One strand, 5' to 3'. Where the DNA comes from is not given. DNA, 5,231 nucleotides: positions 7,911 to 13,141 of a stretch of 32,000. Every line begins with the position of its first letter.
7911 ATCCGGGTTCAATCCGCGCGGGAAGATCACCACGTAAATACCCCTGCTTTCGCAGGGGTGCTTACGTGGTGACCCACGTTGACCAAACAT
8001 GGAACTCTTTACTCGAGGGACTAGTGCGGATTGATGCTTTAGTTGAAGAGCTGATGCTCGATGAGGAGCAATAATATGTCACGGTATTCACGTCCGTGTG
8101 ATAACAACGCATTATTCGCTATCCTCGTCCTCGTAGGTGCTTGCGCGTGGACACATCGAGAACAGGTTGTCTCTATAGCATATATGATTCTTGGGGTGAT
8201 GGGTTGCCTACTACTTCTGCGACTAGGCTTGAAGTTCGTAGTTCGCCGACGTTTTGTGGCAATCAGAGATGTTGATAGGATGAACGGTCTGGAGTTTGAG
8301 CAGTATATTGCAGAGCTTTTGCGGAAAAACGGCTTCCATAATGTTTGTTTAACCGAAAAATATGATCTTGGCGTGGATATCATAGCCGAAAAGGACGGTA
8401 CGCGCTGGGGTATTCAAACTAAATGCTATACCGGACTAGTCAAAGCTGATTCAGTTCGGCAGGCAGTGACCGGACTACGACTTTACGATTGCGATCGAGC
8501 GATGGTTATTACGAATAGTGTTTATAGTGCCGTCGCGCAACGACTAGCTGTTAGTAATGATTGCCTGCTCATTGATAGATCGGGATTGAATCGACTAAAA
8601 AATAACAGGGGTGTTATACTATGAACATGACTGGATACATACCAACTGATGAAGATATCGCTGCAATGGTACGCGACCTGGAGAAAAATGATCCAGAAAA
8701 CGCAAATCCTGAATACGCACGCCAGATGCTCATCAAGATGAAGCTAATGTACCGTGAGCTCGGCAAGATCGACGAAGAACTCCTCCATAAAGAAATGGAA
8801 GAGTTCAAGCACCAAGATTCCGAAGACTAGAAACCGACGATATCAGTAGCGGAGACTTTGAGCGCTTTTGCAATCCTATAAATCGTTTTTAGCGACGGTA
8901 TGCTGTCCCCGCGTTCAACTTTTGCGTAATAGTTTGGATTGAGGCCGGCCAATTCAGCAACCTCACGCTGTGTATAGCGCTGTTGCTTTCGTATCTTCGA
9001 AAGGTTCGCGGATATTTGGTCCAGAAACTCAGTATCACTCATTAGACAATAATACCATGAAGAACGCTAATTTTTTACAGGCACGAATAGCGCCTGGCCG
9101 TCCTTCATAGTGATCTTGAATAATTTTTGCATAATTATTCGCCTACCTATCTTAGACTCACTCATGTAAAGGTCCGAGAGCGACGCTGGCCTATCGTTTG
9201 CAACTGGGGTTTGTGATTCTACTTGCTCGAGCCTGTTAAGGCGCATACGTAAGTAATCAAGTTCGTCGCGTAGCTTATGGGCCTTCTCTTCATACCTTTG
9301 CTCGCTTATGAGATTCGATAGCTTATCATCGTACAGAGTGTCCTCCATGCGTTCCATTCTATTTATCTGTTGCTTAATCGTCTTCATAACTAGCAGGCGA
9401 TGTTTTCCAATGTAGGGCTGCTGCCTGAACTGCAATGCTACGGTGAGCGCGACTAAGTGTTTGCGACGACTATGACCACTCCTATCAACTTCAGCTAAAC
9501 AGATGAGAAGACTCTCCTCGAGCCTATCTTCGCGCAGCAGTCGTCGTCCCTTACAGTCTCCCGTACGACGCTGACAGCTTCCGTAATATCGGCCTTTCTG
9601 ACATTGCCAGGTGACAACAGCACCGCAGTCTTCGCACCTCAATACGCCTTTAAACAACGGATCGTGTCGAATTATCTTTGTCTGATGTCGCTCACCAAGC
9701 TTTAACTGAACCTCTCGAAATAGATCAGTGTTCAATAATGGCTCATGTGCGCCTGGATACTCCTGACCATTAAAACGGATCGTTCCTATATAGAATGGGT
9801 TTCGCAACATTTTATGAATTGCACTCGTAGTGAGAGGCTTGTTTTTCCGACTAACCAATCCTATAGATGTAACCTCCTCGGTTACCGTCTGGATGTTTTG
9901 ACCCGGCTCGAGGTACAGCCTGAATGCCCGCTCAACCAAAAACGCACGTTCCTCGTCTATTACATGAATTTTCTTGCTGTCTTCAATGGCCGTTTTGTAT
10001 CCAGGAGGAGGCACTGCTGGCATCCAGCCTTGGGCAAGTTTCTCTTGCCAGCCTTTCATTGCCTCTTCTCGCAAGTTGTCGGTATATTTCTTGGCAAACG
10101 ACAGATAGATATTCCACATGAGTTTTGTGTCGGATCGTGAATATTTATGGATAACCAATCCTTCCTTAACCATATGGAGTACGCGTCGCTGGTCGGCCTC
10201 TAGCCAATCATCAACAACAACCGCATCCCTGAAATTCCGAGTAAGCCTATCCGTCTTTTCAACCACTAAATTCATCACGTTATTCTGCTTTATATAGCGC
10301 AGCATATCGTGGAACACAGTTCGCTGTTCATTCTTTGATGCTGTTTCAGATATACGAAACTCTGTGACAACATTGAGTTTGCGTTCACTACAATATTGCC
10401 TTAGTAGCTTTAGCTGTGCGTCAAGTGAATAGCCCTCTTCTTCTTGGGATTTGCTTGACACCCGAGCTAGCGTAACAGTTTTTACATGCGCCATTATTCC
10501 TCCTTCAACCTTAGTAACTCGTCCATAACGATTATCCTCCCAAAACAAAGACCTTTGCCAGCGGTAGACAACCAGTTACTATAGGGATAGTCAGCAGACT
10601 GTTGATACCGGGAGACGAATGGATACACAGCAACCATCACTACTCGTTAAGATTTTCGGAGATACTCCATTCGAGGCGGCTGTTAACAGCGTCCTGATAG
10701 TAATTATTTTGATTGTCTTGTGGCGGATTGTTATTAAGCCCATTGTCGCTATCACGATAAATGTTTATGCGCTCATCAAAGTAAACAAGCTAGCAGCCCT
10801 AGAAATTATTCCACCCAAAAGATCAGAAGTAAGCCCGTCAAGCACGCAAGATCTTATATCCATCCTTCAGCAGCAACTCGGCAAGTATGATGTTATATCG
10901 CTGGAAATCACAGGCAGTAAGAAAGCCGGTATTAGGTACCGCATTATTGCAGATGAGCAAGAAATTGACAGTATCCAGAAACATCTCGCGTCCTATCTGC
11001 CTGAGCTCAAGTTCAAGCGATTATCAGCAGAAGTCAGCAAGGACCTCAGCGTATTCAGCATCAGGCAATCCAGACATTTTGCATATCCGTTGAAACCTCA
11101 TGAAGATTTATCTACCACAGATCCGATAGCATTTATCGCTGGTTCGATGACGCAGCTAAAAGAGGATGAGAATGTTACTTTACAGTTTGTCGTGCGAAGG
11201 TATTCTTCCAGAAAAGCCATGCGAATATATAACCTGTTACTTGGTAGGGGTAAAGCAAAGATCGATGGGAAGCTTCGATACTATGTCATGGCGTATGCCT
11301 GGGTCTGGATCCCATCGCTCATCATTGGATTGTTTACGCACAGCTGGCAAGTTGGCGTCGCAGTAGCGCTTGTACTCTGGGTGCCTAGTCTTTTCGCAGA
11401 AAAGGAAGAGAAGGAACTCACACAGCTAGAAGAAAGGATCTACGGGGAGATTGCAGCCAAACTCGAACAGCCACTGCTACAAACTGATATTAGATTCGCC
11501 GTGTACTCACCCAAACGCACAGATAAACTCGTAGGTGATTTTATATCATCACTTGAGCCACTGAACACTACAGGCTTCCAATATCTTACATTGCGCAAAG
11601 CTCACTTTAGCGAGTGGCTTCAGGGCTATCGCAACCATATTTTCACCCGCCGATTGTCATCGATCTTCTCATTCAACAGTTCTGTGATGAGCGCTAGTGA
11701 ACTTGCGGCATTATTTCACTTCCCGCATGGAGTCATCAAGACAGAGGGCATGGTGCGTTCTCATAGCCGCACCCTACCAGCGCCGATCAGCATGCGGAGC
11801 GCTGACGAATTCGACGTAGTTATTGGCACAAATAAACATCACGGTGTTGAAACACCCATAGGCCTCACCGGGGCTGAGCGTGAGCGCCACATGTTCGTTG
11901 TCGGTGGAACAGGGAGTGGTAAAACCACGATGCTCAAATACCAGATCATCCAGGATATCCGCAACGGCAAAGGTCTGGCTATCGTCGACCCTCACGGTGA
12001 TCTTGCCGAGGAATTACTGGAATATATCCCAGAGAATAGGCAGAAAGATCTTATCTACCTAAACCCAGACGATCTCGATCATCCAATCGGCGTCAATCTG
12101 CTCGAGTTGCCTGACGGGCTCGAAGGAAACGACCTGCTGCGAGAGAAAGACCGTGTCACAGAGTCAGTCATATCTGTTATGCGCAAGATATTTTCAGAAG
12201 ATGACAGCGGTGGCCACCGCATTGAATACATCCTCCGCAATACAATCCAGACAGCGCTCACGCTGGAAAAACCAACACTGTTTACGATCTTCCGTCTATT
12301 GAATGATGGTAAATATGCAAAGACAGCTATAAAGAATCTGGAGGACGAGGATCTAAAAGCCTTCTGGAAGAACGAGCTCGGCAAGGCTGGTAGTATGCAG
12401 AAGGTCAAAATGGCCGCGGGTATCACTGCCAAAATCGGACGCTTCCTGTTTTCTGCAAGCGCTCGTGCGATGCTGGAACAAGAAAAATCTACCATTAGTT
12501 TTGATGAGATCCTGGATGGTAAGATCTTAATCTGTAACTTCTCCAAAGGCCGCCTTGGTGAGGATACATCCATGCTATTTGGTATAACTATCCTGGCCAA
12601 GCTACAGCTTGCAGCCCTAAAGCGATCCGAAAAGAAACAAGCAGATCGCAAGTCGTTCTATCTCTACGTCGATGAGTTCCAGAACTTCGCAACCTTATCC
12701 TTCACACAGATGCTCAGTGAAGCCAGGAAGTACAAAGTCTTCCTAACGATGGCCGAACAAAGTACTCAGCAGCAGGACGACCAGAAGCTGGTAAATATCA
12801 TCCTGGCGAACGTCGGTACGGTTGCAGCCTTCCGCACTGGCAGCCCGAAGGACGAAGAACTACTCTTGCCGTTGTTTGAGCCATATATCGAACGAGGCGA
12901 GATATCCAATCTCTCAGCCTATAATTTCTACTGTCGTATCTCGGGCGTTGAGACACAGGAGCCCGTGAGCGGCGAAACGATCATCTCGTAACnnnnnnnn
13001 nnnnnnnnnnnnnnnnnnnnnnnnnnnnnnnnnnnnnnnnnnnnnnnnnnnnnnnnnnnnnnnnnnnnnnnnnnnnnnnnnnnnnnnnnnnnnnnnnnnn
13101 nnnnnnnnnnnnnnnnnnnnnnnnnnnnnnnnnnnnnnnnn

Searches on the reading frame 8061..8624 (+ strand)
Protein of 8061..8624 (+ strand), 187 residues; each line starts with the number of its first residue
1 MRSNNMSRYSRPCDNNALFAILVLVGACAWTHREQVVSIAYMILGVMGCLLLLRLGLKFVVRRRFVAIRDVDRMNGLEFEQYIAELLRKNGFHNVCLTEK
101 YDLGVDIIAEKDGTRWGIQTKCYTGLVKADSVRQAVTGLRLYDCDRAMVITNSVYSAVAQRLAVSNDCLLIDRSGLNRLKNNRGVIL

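Call 10: search_protein_families(library=pfam, proteins=[window:8061-8624:+], max_evalue=0.01)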
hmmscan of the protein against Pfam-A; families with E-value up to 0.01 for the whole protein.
window:8061-8624:+ (187 aa): 3 families
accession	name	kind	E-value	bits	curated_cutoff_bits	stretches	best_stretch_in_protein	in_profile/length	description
PF04471.18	Mrr_cat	-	4.9e-21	75.4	21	1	72-179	2-114/115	Restriction endonuclease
PF13156.12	Mrr_cat_2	-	1.4e-05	25.4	22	1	92-180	19-111/127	Restriction endonuclease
PF22722.2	NA-iREase1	-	1.8e-05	25.1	27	1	79-164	1-89/106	NACHT-associated inactive Restriction Endonuclease 1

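Call 64: search_protein_families(library=padloc, proteins=[window:8061-8624:+], max_evalue=0.001)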
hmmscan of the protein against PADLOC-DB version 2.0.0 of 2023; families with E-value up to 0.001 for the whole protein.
window:8061-8624:+ (187 aa): 5 families
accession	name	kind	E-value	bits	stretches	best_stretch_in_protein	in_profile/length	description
PDLC00631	ZorD1|ZorD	-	2.1e-14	50.3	1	63-181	937-1061/1071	"SWI2/SNF2 helicase, Mrr-like nuclease"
PDLC04819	PDC-S02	-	2.1e-09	35.1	1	63-176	185-302/334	-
PDLC04796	PDC-S02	-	3.2e-06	24.3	1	70-165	239-339/390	-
PDLC00628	ZorD1|ZorD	-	6.2e-06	22.2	1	66-161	1018-1113/1171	"SWI2/SNF2 helicase, Mrr-like nuclease"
PDLC04815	PDC-S02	-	0.00053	17.4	1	73-158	204-294/346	-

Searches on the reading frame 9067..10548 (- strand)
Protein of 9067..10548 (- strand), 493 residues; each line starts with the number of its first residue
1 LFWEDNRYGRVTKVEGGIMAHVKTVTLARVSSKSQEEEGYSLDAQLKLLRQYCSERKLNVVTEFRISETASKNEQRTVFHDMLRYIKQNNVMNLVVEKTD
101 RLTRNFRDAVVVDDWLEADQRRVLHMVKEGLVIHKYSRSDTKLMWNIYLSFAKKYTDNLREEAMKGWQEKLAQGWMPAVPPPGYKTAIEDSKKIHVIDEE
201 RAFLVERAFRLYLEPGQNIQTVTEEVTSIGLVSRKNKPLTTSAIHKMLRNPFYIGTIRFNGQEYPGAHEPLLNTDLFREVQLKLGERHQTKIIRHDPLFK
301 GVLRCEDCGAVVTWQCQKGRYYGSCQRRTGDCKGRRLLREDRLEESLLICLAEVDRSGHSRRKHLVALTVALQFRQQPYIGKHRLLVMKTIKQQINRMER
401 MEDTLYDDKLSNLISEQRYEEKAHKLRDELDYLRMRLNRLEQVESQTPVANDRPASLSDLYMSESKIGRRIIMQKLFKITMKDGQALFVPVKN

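Call 10: search_protein_families(library=pfam, proteins=[window:9067-10548:-], max_evalue=0.01)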
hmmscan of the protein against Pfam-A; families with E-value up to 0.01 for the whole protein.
window:9067-10548:- (493 aa): 3 families
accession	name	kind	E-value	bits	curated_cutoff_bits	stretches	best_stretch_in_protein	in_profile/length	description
PF00239.26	Resolvase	-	8.6e-19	68.5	23.3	1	27-174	4-143/145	Resolvase, N terminal domain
PF07508.19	Recombinase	-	3.3e-17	63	21.1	1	200-287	2-102/102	Recombinase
PF13408.12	Zn_ribbon_recom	-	1.1e-05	26.2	25.3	1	298-346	1-52/58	Recombinase zinc beta ribbon domain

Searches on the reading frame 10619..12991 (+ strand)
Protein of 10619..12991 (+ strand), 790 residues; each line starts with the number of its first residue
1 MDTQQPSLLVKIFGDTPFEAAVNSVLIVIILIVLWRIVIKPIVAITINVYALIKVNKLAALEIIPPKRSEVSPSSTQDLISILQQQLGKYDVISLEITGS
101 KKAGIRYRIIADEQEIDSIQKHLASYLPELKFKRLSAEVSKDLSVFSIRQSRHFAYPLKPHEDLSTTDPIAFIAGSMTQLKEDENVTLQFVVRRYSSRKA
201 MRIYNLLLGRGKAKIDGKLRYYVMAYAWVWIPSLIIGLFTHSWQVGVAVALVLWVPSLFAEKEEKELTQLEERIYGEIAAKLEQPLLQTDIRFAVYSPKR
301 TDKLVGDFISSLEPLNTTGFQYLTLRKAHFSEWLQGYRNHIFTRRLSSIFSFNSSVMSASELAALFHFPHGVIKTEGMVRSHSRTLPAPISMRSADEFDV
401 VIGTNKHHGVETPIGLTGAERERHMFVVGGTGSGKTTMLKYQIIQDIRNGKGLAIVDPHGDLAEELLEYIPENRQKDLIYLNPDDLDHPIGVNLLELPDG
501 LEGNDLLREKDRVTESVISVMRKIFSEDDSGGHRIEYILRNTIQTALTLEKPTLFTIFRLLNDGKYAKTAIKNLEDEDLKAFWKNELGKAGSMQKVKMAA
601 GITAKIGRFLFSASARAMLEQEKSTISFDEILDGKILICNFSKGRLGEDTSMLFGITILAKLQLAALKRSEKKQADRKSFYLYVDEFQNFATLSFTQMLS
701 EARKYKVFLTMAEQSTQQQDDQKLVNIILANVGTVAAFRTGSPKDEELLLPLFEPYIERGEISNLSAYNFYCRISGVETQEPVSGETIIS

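Call 10: search_protein_families(library=pfam, proteins=[window:10619-12991:+], max_evalue=0.01)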
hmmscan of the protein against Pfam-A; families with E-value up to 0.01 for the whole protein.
window:10619-12991:+ (790 aa): 11 families
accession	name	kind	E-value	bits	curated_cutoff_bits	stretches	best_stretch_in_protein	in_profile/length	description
PF10412.15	TrwB_AAD_bind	-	3.5e-08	33.2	20.5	1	420-483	13-70/387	Type IV secretion-system coupling protein DNA-binding domain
PF01935.23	DUF87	-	4.3e-07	30.7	23.2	1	410-497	10-103/220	Helicase HerA, central domain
PF13245.12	AAA_19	-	4.1e-05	24.2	25.1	1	420-703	9-115/134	AAA domain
PF02534.20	T4SS-DNA_transf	-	6e-05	22.5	20.1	0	423-488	45-107/468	Type IV secretory system Conjugative DNA transfer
PF12696.13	TraG-D_C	-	0.00011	22.6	22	1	681-744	3-70/126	TraM recognition site of TraD and TraG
PF24389.1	ORC-CDC6-like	-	0.00023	20.5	27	1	421-446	31-56/571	ORC-CDC6-like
PF25199.1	nSTAND_NTPase5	-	0.00033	20.9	34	1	420-488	39-107/145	Novel STAND NTPase 5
PF00270.35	DEAD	-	0.00054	20.2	26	1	421-468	13-63/167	DEAD/DEAH box helicase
PF00580.27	UvrD-helicase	-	0.0014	18.8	23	0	422-450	13-41/271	UvrD/REP helicase N-terminal domain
PF04851.21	ResIII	-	0.0061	16.9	22.5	0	420-464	21-67/164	Type III restriction enzyme, res subunit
PF13401.12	AAA_22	-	0.01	16.6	27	0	421-442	4-25/130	AAA domain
